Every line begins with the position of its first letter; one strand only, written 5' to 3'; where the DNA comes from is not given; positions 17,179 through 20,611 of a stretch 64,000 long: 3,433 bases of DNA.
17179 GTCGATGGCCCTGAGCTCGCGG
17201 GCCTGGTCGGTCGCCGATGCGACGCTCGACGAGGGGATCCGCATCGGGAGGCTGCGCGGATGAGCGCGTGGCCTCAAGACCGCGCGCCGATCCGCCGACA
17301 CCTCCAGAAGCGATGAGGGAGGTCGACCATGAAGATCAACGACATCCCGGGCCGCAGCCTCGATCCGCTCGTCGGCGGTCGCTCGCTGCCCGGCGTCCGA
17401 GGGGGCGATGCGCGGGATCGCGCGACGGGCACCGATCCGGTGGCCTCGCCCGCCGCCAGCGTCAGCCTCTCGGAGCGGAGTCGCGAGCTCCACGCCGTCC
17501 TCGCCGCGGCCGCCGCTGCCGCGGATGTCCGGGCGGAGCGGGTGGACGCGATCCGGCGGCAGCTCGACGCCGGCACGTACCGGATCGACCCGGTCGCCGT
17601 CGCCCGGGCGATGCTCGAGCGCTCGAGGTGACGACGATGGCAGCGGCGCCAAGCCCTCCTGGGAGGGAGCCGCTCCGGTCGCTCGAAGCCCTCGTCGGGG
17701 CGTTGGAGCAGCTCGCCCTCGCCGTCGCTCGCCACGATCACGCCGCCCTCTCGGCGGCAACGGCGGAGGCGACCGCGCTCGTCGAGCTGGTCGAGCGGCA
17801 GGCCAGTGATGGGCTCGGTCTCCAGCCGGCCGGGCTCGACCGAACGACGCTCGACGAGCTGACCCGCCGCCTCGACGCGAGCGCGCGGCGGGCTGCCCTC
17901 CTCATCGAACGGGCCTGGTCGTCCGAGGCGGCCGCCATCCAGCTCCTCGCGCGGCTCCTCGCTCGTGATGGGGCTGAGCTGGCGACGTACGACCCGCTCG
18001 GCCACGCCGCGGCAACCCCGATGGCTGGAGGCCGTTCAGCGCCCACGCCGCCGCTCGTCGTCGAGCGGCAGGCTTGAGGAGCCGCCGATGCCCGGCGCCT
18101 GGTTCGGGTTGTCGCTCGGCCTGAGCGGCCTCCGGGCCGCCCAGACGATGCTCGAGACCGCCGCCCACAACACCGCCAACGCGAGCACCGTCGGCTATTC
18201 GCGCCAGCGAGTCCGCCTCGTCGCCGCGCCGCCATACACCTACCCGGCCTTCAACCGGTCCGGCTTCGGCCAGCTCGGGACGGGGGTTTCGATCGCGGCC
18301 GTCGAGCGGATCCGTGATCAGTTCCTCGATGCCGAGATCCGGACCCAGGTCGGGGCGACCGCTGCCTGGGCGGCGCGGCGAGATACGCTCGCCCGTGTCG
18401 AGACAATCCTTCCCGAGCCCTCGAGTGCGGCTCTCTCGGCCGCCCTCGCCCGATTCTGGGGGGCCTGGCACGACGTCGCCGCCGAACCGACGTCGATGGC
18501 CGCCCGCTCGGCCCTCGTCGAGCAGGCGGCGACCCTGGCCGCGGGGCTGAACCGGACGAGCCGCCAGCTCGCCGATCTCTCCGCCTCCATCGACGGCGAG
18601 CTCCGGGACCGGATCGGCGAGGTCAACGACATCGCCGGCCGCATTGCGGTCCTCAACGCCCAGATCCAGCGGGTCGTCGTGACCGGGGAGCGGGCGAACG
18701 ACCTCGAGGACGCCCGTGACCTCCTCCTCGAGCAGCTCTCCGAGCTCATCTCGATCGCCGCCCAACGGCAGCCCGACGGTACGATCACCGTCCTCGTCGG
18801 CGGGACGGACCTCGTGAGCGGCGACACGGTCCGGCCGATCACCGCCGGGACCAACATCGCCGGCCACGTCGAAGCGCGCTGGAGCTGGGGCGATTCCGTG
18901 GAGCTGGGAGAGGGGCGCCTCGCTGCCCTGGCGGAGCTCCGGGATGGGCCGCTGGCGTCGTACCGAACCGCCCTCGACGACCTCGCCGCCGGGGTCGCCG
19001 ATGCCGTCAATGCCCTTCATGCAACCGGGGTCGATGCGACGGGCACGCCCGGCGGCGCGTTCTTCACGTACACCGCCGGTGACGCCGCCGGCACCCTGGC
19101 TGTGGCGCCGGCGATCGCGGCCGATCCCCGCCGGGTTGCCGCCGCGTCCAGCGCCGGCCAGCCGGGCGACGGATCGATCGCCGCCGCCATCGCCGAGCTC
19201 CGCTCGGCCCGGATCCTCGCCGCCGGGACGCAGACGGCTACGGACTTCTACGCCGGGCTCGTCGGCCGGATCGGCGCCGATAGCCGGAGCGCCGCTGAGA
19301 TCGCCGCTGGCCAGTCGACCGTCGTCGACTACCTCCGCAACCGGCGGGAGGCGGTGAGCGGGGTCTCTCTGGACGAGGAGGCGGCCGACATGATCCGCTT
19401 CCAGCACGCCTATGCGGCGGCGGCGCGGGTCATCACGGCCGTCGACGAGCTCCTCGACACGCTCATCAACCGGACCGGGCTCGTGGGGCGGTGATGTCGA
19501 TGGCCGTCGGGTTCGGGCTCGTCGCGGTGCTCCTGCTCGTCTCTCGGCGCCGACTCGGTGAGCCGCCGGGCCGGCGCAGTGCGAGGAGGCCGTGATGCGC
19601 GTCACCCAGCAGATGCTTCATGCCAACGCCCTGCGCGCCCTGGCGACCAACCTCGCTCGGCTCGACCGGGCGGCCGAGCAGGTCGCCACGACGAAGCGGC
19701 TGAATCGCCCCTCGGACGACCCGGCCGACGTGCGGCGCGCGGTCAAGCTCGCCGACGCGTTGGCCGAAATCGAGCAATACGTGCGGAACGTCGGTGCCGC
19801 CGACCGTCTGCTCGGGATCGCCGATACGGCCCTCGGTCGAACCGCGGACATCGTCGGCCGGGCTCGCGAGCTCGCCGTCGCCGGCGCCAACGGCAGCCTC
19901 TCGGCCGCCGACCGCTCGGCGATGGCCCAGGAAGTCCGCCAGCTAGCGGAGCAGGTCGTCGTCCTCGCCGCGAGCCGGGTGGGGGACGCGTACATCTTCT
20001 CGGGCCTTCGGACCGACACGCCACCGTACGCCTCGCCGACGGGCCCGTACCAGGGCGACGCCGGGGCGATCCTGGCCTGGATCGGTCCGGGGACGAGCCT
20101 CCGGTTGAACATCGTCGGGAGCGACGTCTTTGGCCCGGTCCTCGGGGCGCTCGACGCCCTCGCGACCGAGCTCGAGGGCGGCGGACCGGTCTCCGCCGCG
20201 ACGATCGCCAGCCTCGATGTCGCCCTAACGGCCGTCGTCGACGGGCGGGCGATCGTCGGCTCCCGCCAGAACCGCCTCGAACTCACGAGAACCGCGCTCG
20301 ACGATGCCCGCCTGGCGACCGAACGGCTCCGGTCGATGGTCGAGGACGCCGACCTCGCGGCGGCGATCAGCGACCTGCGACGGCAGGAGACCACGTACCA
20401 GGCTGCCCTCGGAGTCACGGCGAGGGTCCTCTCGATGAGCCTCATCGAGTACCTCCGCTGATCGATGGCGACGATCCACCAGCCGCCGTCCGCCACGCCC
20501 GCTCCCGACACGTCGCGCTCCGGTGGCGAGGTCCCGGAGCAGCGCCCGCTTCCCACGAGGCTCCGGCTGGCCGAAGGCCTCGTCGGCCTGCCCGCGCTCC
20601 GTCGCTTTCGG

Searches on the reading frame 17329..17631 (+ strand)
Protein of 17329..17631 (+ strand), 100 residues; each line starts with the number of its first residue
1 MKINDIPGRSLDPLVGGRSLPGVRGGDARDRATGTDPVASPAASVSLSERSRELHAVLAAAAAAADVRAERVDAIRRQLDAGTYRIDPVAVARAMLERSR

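Call 50: search_protein_families(library=pfam, proteins=[window:17329-17631:+], max_evalue=0.001)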
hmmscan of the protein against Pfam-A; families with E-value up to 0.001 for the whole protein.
window:17329-17631:+ (100 aa): 1 family
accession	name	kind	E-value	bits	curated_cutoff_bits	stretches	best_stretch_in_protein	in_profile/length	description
PF04316.19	FlgM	-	1e-15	58.1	25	1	44-97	2-55/55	Anti-sigma-28 factor, FlgM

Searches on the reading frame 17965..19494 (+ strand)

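Call 19: search_protein_families(library=pfam, proteins=[window:17965-19494:+], max_evalue=0.01)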
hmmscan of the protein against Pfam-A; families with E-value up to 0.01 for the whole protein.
window:17965-19494:+ (509 aa): 3 families
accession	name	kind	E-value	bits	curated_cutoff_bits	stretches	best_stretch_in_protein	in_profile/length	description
PF22638.1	FlgK_D1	-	1.6e-58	198.5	28.6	1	142-367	1-233/233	Flagellar hook-associated protein FlgK helical domain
PF06429.18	Flg_bbr_C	-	1.2e-11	44.3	23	1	464-502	7-45/46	Flagellar basal body rod FlgEFG protein C-terminal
PF00460.25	Flg_bb_rod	-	0.00076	19.8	20.7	1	52-78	4-30/31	Flagella basal body rod protein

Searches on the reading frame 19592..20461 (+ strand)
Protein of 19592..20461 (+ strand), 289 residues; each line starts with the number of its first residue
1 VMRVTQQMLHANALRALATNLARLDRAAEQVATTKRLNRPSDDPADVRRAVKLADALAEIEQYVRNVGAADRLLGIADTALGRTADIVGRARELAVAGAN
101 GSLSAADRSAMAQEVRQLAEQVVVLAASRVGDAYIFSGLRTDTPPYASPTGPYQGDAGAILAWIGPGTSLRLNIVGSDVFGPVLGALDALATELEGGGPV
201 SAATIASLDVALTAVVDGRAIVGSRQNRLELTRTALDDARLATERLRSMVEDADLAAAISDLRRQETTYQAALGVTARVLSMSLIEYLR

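Call 19: search_protein_families(library=pfam, proteins=[window:19592-20461:+], max_evalue=0.01)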
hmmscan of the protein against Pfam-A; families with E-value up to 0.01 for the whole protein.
window:19592-20461:+ (289 aa): 2 families
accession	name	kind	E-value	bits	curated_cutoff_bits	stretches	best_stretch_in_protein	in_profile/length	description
PF00669.25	Flagellin_N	-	2.3e-19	70.2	26.6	1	6-139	3-137/139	Bacterial flagellin N-terminal helical region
PF00700.27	Flagellin_C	-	4.3e-10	40.2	23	1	207-288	3-86/86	Bacterial flagellin C-terminal helical region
